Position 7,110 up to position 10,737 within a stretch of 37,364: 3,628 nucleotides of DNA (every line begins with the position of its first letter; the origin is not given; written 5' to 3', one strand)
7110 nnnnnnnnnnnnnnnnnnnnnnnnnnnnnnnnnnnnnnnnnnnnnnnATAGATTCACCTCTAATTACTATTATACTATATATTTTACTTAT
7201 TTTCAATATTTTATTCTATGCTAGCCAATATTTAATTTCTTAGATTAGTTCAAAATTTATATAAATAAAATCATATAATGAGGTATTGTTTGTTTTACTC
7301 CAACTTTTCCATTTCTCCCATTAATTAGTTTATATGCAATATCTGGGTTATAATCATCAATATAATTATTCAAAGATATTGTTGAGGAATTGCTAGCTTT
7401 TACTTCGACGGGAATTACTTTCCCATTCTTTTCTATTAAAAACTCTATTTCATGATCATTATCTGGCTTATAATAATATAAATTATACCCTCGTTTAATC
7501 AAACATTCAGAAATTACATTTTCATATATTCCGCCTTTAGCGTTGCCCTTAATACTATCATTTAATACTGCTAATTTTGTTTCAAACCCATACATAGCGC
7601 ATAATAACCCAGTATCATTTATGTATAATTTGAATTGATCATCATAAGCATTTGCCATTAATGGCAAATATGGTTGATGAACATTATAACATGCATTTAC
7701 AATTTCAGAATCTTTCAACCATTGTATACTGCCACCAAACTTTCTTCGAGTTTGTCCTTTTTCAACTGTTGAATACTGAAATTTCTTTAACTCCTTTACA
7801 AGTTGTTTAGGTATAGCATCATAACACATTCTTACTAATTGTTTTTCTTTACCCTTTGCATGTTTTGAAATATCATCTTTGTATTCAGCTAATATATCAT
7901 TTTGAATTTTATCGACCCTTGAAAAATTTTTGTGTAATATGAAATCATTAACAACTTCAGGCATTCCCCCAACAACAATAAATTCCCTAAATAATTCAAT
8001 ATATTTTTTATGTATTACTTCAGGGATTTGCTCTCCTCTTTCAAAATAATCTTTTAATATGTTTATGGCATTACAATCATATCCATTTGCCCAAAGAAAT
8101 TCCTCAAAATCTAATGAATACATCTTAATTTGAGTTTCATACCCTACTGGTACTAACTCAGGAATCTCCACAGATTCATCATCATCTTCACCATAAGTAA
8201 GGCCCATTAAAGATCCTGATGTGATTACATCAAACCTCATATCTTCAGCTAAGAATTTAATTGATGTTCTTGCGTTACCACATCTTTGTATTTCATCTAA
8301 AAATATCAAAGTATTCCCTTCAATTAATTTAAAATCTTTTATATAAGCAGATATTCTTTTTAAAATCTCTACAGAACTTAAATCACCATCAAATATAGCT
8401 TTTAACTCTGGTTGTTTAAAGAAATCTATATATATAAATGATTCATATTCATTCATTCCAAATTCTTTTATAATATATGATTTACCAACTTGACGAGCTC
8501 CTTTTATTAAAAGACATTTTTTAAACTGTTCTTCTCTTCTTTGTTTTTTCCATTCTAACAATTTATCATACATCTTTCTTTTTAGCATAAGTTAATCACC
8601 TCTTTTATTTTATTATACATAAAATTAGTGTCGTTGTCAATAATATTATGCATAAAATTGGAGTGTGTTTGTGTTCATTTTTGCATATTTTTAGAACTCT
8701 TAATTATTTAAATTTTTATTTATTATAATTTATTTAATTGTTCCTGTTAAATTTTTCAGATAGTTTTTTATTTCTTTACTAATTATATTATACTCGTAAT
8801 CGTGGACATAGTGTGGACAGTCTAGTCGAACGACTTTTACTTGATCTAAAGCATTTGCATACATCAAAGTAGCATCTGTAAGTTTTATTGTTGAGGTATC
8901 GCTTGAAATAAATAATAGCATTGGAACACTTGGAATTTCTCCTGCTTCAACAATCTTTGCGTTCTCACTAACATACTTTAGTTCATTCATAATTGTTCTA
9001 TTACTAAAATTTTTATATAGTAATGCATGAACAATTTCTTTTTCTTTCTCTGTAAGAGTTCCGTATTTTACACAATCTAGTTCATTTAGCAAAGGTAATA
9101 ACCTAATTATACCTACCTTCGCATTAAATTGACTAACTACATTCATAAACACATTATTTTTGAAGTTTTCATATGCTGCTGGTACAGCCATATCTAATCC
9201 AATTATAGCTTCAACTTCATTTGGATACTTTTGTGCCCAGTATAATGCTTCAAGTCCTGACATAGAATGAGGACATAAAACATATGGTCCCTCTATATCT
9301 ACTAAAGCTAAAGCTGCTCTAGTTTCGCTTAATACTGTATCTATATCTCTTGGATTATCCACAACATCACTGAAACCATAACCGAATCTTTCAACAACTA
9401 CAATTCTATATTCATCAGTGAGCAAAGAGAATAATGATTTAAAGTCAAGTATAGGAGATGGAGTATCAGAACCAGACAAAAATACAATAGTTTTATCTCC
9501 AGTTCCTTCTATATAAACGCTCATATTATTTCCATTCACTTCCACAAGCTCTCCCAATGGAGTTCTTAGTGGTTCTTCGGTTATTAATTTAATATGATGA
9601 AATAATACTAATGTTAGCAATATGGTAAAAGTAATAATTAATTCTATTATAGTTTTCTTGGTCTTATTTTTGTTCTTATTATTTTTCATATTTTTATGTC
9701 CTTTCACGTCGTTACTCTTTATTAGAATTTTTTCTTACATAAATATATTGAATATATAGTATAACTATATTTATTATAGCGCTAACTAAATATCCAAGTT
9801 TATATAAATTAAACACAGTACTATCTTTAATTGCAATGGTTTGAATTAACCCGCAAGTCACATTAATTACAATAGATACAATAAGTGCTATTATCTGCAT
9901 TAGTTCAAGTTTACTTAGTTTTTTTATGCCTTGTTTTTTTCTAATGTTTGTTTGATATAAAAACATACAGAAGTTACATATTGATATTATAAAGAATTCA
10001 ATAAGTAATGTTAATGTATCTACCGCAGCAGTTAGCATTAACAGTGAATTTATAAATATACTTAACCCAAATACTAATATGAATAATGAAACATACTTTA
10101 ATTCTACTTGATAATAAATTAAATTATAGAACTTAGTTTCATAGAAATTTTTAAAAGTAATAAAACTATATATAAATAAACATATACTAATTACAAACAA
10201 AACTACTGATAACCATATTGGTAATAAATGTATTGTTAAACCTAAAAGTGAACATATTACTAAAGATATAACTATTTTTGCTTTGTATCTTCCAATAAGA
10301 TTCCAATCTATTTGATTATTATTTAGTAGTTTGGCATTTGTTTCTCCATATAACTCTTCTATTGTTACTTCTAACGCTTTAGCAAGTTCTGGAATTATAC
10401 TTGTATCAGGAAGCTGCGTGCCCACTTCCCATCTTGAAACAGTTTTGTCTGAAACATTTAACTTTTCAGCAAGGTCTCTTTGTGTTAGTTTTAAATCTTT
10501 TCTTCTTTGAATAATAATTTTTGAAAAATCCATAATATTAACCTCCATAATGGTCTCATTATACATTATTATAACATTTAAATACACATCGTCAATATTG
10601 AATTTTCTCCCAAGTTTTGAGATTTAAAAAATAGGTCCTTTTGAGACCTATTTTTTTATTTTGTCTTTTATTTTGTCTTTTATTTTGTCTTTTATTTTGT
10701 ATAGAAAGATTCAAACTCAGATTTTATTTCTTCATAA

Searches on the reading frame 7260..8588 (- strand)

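Call 3: search_protein_families(library=pfam, proteins=[window:7260-8588:-], max_evalue=1)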
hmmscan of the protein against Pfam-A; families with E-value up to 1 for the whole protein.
window:7260-8588:- (443 aa): 5 families
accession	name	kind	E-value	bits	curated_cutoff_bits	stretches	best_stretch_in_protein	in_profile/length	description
PF13635.12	DUF4143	-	7.2e-33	114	28.1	1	238-399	2-160/160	Domain of unknown function (DUF4143)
PF13173.12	AAA_14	-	1.1e-20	74.4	27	1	24-165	3-129/129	AAA domain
PF13401.12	AAA_22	-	0.0083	16.9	27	1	23-112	5-103/130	AAA domain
PF05621.17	TniB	-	0.0089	15.9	22.4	1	10-46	26-58/189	Bacterial TniB protein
PF13191.12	AAA_16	-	0.094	13.6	32.6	0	15-44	17-45/167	AAA ATPase domain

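Call 4: search_protein_families(library=padloc, proteins=[window:7260-8588:-], max_evalue=1)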
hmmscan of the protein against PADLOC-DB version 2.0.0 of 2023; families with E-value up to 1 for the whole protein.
window:7260-8588:- (443 aa): 8 families
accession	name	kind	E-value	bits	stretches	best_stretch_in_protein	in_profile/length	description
PDLC04786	PDC-S01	-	4.9e-144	478.3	1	1-441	1-430/439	-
PDLC04792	PDC-S01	-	3.3e-128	426.1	1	1-443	1-433/452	-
PDLC04788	PDC-S01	-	2.2e-81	272.1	1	1-426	1-411/448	-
PDLC04787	PDC-S01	-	2.9e-24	83.7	1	4-400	13-359/412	-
PDLC04789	PDC-S01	-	3.5e-19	67.1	1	19-426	13-368/375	-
PDLC04790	PDC-S01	-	1.5e-15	54.9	2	203-402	177-371/422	-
PDLC04791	PDC-S01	-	2.2e-11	41.1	2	318-416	272-370/395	-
PDLC04784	PDC-M72B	-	0.037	12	1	348-418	43-112/193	-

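Call 5: search_protein_families(library=ncbifam, proteins=[window:7260-8588:-], max_evalue=1)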
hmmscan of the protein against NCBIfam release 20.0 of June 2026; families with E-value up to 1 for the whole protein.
window:7260-8588:- (443 aa): 2 families
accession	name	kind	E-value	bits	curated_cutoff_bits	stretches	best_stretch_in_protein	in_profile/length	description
NF009499.0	PRK12859.1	subfamily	0.039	13.2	366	0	353-431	20-97/258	SDR family oxidoreductase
NF004626.0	PRK05967.1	equivalog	0.1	11.1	649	1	362-404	123-165/395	cystathionine beta-lyase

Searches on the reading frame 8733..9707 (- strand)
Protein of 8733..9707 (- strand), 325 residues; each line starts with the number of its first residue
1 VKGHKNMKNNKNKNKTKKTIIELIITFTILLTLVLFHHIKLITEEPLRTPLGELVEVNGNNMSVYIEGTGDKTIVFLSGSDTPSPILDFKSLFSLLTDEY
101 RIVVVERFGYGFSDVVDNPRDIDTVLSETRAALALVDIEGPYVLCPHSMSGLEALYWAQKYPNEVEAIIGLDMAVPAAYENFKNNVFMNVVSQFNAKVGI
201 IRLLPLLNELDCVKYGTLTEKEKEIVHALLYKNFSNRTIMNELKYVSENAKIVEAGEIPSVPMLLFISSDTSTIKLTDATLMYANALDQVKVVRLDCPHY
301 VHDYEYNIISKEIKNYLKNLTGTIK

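Call 92: search_protein_families(library=pfam, proteins=[window:8733-9707:-], max_evalue=0.001)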
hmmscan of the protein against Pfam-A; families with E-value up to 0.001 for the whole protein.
window:8733-9707:- (325 aa): 1 family
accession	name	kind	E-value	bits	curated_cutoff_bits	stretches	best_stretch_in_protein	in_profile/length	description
PF00561.26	Abhydrolase_1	-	1.7e-07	31.6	25.8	1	92-302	19-241/245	alpha/beta hydrolase fold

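Call 93: search_protein_families(library=padloc, proteins=[window:8733-9707:-], max_evalue=0.001)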
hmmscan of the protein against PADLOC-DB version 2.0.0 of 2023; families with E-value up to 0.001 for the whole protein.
window:8733-9707:- (325 aa): 0 families

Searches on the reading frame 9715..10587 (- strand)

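Call 92: search_protein_families(library=pfam, proteins=[window:9715-10587:-], max_evalue=0.001)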
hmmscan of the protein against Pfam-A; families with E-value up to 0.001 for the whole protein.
window:9715-10587:- (291 aa): 5 families
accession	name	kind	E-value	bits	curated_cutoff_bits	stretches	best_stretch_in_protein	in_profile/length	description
PF01381.28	HTH_3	-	1.2e-13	51.3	23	1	25-79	1-55/55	Helix-turn-helix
PF13560.12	HTH_31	-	1.3e-07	32.3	27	1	27-78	8-60/64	Helix-turn-helix domain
PF12844.13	HTH_19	-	7.2e-06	26.3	30.2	1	29-80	8-59/64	Helix-turn-helix domain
PF13443.12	HTH_26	-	2.3e-05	25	22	1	29-80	6-58/63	Cro/C1-type HTH DNA-binding domain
PF13384.12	HTH_23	-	0.00085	19.5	24.6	0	25-53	10-37/50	Homeodomain-like domain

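Call 93: search_protein_families(library=padloc, proteins=[window:9715-10587:-], max_evalue=0.001)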
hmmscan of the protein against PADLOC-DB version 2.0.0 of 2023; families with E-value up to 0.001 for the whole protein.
window:9715-10587:- (291 aa): 15 families
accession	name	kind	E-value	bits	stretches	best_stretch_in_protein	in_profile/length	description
PDLC03951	RmrA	-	1e-08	32.6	1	16-78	3-66/400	-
PDLC02926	HTH_VI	-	3.2e-08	31.7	1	22-79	3-60/92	-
PDLC03952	RmrA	-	4.9e-08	30.2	1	26-82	28-84/395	-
PDLC03954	RmrA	-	5.7e-08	30.1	1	27-86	17-76/380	-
PDLC03949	RmrA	-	9.9e-08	29.2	1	28-87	10-69/363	-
PDLC03956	RmrA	-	2.1e-07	28.4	1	33-77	22-66/399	-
PDLC03946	RmrA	-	4.2e-07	27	1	27-98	9-79/357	-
PDLC03948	RmrA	-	7e-06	23.2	1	25-76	13-64/397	-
PDLC04133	mad1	-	2.5e-05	22.5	0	31-54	3-26/60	mads_1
PDLC04142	capH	-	3e-05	23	1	19-87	5-73/103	capH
PDLC03947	RmrA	-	5e-05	20.3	1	28-84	19-75/383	-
PDLC03945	RmrA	-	6.3e-05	20.3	1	33-86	15-68/394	-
PDLC03944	RmrA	-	7.3e-05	20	1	33-86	19-72/384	-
PDLC04775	PDC-M69A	-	0.00054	18.4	0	25-87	12-74/113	-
PDLC03955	RmrA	-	0.00078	16.8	1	29-77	29-77/371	-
